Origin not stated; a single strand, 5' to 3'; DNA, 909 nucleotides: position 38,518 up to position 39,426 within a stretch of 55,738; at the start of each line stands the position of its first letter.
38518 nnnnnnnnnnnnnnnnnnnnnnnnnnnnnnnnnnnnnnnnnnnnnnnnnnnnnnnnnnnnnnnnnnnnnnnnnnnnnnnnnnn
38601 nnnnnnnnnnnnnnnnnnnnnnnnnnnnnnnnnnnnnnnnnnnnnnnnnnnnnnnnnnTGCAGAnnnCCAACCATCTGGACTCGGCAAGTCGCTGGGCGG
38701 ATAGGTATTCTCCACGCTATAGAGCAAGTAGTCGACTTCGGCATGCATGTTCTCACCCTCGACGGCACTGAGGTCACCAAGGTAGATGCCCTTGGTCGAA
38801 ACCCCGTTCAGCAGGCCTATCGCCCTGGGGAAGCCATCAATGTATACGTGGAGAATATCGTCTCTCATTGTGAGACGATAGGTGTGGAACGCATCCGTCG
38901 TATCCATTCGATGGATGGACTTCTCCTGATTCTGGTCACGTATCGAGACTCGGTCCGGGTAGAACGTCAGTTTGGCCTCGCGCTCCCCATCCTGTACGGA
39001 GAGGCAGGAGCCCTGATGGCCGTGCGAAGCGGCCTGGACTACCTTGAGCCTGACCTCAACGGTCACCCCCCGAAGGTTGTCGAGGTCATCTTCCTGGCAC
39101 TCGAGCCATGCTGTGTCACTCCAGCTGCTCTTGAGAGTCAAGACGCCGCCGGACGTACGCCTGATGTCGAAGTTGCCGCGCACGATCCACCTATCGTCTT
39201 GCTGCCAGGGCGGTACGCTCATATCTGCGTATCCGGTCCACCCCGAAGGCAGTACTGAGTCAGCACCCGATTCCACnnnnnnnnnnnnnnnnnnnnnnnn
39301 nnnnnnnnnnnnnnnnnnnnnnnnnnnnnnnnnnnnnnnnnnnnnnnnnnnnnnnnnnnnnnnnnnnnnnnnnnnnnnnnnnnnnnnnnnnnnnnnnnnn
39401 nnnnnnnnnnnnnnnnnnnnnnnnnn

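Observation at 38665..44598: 1977-aa GT-C fused to LamG plus five tandem lectin-like repeats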

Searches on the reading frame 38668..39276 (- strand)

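Call 10: search_protein_families(library=pfam, proteins=[window:38668-39276:-], max_evalue=10)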
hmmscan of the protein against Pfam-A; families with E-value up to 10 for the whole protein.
window:38668-39276:- (203 aa): 2 families
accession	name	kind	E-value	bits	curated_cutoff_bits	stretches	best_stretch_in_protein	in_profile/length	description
PF05869.16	Dam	-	0.092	12.8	28.1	1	6-85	50-129/169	DNA N-6-adenine-methyltransferase (Dam)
PF23335.1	Beta-prop_IFT80_2nd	-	0.2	10.8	27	1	101-147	121-169/287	IFT80 second beta-propeller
